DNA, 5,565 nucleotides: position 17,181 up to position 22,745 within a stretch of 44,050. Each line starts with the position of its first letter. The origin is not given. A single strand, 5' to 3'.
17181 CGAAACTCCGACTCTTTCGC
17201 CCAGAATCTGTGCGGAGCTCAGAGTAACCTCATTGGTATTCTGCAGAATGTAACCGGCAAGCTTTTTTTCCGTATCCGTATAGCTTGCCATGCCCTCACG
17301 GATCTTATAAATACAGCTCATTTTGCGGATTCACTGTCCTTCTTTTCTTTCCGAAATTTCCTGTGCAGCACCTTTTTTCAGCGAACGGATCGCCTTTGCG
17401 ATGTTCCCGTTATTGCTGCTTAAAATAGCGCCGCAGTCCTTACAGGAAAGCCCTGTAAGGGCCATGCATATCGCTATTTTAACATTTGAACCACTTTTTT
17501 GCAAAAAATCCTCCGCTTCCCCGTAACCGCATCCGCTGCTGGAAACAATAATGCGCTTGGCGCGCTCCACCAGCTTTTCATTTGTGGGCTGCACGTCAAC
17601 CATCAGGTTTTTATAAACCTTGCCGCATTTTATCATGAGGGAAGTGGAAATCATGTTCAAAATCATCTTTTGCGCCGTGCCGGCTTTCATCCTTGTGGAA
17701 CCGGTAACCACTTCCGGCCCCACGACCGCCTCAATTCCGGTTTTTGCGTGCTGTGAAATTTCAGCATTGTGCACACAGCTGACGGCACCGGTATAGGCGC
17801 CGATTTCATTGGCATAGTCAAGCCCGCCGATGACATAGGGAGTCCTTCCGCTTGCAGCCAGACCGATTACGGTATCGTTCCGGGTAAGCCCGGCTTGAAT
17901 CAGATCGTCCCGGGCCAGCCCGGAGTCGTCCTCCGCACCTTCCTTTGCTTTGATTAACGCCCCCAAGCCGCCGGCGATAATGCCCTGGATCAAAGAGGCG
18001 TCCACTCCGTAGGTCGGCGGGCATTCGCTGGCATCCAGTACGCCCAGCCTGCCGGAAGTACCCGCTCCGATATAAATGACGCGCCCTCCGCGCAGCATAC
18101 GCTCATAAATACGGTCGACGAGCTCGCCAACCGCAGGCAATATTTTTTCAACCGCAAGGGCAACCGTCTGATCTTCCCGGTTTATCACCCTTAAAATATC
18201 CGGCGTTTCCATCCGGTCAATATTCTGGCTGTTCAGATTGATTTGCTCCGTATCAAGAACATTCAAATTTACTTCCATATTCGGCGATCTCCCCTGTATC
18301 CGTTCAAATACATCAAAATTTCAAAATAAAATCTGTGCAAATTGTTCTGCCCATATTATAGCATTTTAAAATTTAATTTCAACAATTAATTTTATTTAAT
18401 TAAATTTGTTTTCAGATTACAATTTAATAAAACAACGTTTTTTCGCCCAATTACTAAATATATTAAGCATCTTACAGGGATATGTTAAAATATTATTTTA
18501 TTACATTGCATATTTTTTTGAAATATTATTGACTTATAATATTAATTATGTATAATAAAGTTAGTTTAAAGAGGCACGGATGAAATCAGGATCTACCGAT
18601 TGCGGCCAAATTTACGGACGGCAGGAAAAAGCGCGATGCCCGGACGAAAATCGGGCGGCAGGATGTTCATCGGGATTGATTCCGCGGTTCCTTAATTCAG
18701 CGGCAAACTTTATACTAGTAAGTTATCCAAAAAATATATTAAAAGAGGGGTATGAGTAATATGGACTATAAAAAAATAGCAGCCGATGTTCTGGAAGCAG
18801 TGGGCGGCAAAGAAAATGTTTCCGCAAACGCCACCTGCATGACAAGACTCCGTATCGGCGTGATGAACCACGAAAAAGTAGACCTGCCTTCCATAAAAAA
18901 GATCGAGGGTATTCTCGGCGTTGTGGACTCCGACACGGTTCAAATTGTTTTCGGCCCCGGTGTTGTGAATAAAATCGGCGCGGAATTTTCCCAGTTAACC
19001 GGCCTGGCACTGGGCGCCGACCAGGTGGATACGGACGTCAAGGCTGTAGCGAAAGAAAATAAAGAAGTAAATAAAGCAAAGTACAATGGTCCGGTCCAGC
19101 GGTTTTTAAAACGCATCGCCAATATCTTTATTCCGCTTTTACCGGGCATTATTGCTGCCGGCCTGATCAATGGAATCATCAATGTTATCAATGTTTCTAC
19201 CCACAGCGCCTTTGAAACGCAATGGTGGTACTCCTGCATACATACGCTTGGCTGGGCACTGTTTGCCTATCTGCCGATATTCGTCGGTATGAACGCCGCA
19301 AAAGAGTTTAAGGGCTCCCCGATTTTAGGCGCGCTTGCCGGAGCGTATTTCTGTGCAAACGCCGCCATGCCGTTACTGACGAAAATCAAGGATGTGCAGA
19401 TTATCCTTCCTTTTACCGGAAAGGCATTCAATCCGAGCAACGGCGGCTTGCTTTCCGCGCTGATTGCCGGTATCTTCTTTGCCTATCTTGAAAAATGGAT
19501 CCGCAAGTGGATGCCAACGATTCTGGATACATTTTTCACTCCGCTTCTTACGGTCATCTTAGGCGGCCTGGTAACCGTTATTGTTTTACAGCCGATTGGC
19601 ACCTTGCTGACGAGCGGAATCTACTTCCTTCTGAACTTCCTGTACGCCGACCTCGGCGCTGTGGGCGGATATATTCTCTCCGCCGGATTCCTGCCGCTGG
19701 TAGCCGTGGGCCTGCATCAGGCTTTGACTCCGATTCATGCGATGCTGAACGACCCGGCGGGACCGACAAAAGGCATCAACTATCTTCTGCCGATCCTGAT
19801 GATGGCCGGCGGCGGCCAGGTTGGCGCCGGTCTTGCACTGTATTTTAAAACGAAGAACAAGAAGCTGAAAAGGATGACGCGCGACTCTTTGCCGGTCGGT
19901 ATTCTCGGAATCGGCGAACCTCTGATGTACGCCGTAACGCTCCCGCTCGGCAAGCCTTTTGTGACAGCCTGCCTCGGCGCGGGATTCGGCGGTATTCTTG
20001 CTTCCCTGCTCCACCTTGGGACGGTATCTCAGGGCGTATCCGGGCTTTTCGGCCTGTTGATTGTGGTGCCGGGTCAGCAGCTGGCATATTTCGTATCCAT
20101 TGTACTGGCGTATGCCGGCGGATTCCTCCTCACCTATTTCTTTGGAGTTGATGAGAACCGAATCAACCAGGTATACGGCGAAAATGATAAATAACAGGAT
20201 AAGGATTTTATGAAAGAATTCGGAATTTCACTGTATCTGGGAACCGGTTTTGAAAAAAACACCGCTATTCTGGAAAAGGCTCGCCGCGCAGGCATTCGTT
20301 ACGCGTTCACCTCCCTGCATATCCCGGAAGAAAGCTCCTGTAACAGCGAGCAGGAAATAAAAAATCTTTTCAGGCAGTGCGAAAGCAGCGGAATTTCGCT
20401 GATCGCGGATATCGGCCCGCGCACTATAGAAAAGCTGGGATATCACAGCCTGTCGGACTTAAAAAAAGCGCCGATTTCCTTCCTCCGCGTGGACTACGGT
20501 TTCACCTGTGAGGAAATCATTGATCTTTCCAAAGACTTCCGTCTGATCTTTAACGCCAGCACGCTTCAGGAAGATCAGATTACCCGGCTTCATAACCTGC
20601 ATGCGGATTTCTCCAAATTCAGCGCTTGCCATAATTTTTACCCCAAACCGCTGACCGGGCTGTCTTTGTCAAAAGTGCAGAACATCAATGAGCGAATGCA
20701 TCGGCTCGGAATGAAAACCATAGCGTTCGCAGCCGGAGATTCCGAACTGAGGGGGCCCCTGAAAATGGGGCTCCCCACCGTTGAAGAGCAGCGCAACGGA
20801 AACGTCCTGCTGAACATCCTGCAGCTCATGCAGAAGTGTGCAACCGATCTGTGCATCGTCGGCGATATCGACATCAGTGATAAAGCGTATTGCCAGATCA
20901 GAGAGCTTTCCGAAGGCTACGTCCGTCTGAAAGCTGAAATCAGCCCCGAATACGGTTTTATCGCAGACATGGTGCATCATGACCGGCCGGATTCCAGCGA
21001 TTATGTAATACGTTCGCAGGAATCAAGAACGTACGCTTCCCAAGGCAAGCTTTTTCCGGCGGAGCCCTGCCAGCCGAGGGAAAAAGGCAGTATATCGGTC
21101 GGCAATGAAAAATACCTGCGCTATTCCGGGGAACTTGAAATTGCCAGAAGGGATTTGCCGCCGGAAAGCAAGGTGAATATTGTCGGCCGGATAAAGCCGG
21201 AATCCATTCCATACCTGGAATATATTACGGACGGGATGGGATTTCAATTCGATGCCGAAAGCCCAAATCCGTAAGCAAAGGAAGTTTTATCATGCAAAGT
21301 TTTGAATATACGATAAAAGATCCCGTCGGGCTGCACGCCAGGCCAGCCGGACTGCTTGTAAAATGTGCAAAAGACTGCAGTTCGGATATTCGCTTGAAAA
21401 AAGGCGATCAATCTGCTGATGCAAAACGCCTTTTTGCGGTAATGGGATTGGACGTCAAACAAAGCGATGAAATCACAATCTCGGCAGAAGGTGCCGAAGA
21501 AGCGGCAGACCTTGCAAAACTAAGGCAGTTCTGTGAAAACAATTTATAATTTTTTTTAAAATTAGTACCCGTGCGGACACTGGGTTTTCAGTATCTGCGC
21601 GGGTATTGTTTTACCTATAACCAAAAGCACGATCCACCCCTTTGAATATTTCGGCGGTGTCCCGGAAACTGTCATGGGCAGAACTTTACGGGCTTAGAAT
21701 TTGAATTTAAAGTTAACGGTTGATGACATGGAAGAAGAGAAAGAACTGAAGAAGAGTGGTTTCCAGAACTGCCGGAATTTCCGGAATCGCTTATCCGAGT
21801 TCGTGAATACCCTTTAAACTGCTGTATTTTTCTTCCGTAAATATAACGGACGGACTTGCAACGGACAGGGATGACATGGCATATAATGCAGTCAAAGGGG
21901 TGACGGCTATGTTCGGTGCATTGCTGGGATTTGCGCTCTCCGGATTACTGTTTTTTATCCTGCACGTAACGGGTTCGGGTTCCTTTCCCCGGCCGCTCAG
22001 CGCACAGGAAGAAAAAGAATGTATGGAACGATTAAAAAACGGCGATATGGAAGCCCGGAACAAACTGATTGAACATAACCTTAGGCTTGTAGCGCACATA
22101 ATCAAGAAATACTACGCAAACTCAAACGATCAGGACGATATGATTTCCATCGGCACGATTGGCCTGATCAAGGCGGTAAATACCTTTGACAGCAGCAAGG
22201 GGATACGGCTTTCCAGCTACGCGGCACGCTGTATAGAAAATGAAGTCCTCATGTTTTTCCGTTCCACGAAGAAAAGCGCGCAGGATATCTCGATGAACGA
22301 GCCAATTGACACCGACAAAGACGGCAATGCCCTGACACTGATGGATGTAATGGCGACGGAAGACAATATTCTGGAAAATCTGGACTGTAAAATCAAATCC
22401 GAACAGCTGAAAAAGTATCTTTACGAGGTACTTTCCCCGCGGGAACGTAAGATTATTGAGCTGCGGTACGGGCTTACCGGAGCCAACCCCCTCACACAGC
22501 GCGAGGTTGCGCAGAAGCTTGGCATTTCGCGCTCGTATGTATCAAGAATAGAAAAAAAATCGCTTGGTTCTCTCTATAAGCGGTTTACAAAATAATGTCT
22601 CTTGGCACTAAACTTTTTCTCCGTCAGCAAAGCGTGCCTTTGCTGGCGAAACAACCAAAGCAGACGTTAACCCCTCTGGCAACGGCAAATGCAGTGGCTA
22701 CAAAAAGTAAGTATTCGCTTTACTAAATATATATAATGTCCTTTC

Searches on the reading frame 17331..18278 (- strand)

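Call 54: search_protein_families(library=pfam, proteins=[window:17331-18278:-], max_evalue=0.00001)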
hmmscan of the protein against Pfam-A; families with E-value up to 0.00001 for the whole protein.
window:17331-18278:- (315 aa): 3 families
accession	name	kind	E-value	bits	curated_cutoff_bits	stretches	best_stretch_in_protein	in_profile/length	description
PF22645.1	GKRP_SIS_N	-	8.3e-19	67.9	27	1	52-156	4-112/113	Glucokinase regulatory protein N-terminal SIS domain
PF22198.1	GKRP_SIS_2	-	9.4e-07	29.2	27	1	52-109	9-66/191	Glucokinase regulatory protein, second SIS domain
PF20741.3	GKRP-like_C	-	9e-06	26.6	27.7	0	223-262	1-40/100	C-terminal lid domain of glucokinase regulatory protein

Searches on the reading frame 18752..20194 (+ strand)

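Call 54: search_protein_families(library=pfam, proteins=[window:18752-20194:+], max_evalue=0.00001)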
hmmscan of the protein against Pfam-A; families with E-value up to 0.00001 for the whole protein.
window:18752-20194:+ (480 aa): 2 families
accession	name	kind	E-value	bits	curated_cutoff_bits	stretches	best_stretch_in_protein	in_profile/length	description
PF02378.23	PTS_EIIC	-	3.6e-37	128.6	30.7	1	124-409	2-318/319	Phosphotransferase system, EIIC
PF00367.25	PTS_EIIB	-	5e-11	42.3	27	1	12-44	2-34/34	phosphotransferase system, EIIB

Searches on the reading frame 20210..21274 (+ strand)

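Call 54: search_protein_families(library=pfam, proteins=[window:20210-21274:+], max_evalue=0.00001)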
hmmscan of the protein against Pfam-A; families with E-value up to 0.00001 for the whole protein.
window:20210-21274:+ (354 aa): 2 families
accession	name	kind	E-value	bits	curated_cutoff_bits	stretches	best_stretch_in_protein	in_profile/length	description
PF19200.6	MupG_N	-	1e-58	199.1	24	1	4-231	1-236/237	6-phospho-N-acetylmuramidase, N-terminal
PF05913.16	MupG_C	-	5.1e-28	98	24.4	1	238-347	5-115/116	6-phospho-N-acetylmuramidase, C-terminal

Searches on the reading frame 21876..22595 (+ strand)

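Call 54: search_protein_families(library=pfam, proteins=[window:21876-22595:+], max_evalue=0.00001)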
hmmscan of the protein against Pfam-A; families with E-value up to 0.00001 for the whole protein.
window:21876-22595:+ (239 aa): 3 families
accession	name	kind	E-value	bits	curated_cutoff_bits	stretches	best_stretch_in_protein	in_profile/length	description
PF04542.20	Sigma70_r2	-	1.7e-16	60.2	24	1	64-132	1-69/71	Sigma-70 region 2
PF04545.22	Sigma70_r4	-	7.1e-15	54.7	24.1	1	185-234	4-49/50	Sigma-70, region 4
PF01381.28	HTH_3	-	9.9e-07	29.1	23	1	206-227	10-31/55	Helix-turn-helix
